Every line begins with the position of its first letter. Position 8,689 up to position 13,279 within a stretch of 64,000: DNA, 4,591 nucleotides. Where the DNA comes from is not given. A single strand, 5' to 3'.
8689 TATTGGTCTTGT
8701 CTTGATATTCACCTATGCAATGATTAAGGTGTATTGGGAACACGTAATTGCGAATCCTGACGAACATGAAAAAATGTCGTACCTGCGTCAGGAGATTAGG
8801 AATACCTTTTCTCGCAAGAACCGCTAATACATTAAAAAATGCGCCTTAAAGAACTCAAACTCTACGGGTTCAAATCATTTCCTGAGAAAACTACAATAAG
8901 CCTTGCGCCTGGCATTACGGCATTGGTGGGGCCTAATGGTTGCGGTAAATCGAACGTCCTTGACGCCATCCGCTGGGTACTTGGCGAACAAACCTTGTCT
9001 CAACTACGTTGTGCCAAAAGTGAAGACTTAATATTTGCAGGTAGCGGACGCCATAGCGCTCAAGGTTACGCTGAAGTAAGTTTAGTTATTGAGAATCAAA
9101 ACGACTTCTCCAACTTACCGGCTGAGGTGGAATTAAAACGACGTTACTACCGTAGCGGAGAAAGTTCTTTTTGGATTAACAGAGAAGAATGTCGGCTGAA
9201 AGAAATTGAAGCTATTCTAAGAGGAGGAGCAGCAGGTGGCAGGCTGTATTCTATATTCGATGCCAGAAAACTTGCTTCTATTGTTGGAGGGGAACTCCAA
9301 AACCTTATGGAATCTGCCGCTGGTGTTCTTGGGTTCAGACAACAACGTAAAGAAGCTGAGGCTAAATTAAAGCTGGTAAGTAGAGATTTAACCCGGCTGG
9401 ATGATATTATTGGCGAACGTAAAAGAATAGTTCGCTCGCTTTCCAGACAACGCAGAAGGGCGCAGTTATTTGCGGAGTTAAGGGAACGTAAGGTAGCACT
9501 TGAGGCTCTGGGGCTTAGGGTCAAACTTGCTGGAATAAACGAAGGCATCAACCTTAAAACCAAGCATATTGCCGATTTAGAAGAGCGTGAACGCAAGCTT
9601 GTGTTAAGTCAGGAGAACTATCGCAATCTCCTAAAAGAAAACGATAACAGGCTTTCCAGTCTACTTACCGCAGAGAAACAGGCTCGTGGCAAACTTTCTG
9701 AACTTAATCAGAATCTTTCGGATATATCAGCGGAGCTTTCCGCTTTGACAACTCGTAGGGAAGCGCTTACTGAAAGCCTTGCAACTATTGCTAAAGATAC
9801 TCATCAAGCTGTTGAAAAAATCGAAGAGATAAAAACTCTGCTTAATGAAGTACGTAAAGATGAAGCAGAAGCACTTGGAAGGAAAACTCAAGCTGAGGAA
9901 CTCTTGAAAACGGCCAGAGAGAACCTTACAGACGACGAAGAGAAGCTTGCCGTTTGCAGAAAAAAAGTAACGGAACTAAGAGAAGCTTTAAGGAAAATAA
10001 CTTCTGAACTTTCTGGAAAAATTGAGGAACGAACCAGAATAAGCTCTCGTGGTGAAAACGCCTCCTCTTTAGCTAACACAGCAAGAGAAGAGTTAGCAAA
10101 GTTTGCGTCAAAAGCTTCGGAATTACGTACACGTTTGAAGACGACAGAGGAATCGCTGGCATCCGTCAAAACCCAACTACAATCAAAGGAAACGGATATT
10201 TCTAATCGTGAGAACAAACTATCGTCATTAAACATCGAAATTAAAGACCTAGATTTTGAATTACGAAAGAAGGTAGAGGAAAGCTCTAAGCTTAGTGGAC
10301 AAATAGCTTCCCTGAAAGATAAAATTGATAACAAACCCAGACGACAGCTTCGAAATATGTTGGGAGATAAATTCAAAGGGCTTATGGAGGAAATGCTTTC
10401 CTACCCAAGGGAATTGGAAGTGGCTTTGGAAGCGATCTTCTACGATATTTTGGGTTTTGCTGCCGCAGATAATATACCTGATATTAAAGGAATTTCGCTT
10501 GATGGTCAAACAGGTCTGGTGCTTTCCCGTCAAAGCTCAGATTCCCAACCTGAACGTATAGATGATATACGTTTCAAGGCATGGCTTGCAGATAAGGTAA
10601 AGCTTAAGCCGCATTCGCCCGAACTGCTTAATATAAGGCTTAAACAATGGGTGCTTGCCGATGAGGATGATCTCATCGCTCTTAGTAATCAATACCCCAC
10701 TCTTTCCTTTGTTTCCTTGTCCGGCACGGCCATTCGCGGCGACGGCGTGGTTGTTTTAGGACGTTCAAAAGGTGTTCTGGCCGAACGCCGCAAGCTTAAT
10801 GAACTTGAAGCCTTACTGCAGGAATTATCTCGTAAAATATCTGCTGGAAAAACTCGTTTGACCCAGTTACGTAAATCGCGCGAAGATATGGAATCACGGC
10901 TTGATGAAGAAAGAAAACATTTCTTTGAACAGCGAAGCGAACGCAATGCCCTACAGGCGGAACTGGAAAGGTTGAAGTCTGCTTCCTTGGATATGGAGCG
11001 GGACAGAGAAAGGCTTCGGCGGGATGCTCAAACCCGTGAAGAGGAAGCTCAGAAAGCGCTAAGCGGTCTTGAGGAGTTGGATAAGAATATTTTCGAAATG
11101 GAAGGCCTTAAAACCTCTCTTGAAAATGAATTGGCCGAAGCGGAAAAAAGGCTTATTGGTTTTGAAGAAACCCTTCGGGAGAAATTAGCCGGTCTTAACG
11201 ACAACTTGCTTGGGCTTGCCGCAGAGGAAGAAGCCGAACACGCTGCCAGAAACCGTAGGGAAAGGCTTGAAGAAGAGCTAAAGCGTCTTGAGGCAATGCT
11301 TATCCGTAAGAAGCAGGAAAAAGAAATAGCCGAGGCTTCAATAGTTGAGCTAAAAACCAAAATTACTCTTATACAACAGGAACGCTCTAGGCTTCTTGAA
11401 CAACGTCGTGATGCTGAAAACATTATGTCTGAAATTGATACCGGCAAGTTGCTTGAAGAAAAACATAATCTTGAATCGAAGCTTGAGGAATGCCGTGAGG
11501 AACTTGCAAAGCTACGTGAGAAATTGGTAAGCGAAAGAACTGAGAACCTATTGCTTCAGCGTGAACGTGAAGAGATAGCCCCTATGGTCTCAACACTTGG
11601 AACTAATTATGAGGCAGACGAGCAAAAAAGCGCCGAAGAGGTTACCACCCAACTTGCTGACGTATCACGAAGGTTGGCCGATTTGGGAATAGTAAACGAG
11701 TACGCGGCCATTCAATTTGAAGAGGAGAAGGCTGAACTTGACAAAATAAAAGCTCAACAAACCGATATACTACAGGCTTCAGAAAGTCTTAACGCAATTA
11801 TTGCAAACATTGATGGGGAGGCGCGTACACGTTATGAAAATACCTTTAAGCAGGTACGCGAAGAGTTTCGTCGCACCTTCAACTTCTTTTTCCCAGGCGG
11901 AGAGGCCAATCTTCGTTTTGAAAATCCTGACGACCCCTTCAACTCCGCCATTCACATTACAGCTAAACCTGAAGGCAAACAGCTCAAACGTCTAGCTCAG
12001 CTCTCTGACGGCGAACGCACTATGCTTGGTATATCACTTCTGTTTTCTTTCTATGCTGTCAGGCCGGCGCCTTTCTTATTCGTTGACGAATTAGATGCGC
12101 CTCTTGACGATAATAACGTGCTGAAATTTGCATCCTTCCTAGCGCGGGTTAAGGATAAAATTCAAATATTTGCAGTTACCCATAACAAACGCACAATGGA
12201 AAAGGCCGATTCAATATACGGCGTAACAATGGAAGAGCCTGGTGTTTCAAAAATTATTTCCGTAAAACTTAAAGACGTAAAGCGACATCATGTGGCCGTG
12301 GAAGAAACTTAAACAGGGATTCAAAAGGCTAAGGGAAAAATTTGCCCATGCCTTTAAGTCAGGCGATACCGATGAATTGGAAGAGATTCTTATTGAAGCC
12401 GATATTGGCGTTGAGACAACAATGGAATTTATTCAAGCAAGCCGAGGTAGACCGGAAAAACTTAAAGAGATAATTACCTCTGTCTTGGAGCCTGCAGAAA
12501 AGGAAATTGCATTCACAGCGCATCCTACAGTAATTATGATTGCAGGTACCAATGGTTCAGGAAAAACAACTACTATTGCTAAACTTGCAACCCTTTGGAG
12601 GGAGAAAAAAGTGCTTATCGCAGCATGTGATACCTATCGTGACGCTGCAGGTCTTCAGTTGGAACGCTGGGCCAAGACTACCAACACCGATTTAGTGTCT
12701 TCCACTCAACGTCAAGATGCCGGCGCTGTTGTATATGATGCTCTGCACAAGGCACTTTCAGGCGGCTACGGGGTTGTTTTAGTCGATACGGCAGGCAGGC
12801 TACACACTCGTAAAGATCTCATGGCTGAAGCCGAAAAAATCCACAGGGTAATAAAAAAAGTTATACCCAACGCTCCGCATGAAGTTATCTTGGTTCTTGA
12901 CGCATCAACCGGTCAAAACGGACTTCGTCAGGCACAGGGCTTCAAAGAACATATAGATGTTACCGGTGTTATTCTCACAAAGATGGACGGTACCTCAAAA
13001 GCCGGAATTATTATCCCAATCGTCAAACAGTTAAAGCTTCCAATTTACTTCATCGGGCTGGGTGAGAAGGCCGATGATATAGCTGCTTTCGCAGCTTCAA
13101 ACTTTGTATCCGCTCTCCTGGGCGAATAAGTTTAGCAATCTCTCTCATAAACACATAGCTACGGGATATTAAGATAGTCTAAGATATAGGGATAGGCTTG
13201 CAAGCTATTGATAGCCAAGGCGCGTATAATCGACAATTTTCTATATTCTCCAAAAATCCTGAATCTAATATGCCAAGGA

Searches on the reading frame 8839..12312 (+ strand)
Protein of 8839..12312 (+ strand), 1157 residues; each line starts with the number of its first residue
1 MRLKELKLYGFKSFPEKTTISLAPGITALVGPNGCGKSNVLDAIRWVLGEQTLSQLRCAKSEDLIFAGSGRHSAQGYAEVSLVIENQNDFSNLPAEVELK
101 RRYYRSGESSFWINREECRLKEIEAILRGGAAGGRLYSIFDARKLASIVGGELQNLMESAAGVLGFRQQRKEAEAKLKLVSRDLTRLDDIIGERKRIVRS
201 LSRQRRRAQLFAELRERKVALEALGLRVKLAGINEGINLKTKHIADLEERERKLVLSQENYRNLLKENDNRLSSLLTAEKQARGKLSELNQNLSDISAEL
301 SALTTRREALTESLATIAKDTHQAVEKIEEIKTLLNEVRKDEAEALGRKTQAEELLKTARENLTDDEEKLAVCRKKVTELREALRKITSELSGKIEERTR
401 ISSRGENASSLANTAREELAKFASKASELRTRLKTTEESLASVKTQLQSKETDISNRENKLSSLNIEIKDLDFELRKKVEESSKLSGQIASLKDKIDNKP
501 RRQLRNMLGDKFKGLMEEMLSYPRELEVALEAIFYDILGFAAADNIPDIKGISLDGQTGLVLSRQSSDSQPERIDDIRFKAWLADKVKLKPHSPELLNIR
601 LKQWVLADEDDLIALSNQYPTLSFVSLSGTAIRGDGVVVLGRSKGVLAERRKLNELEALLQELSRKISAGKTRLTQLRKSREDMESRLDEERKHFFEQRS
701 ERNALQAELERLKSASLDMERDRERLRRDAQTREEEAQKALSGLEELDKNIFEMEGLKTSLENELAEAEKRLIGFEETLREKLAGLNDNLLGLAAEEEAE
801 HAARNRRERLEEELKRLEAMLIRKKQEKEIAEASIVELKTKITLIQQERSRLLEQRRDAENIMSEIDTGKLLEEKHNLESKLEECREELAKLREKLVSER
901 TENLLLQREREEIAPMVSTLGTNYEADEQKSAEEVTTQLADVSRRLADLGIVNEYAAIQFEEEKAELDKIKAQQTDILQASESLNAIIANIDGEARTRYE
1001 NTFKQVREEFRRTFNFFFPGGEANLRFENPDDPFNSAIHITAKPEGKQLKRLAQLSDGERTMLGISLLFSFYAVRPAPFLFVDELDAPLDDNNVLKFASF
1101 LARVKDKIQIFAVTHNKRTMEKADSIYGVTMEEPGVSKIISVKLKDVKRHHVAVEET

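Call 11: search_protein_families(library=pfam, proteins=[window:8839-12312:+])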
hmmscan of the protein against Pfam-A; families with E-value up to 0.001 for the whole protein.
window:8839-12312:+ (1157 aa): 5 families
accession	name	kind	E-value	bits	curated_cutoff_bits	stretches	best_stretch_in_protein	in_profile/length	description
PF02463.25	SMC_N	-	1.1e-55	188.9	40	1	3-1137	2-219/220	RecF/RecN/SMC N terminal domain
PF13175.12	AAA_15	-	1.9e-19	71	32.1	1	1-469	1-254/374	AAA ATPase domain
PF13304.12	AAA_21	-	6.3e-13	49.9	27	2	26-85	1-63/304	AAA domain, putative AbiEii toxin, Type IV TA system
PF13476.12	AAA_23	-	3.6e-10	41.2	27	1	6-299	2-199/201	AAA domain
PF13555.12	AAA_29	-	6.5e-06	26.2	27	1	3-49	1-47/61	P-loop containing region of AAA domain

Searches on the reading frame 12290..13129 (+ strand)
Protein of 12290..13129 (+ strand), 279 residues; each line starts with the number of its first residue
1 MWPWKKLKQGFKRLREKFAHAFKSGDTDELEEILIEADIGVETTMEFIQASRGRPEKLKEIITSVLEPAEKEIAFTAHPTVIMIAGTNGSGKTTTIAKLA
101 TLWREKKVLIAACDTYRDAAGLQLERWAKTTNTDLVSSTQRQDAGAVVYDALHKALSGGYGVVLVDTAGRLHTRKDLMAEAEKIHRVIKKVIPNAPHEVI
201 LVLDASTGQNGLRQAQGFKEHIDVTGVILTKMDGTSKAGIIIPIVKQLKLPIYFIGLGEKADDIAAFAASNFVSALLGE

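Call 11: search_protein_families(library=pfam, proteins=[window:12290-13129:+])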
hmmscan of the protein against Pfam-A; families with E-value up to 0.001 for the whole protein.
window:12290-13129:+ (279 aa): 16 families
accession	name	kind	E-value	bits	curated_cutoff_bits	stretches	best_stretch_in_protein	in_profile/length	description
PF00448.28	SRP54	-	4.6e-67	225.9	22.7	1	79-278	1-196/196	SRP54-type protein, GTPase domain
PF06414.18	Zeta_toxin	-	2.4e-07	30.8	22.3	1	76-181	13-117/199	Zeta toxin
PF13671.12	AAA_33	-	6.2e-07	30.2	27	1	81-200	1-111/143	AAA domain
PF02881.24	SRP54_N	-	1.1e-06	29.2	22.4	1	26-56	22-56/75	SRP54-type protein, helical bundle domain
PF13401.12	AAA_22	-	5.6e-06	27.1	27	1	78-187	4-110/130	AAA domain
PF01656.29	CbiA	-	6.4e-06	26.6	25.4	1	82-248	2-99/125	CobQ/CobB/MinD/ParA nucleotide binding domain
PF13604.12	AAA_30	-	8.3e-06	26.1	27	1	78-178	16-109/191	AAA domain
PF05729.18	NACHT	-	2.1e-05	24.8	26.7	1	81-208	2-131/167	NACHT domain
PF13191.12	AAA_16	-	0.00012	23.1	32.6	1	76-204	21-139/167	AAA ATPase domain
PF13521.12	AAA_28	-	0.00016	22.3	27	0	82-102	2-22/164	AAA domain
PF07693.20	KAP_NTPase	-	0.00028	20.7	20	1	77-160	18-83/293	KAP family P-loop domain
PF00004.35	AAA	-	0.00035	21.4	21.2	0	82-264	1-114/131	ATPase family associated with various cellular activities (AAA)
PF13479.12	AAA_24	-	0.0004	20.7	27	1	80-172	3-77/195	AAA domain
PF00142.24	Fer4_NifH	-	0.00062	19.8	25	0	82-142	3-65/271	4Fe-4S iron sulfur cluster binding proteins, NifH/frxC family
PF20720.3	nSTAND3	-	0.0008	19.6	27.2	0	80-119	18-57/155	Novel STAND NTPase 3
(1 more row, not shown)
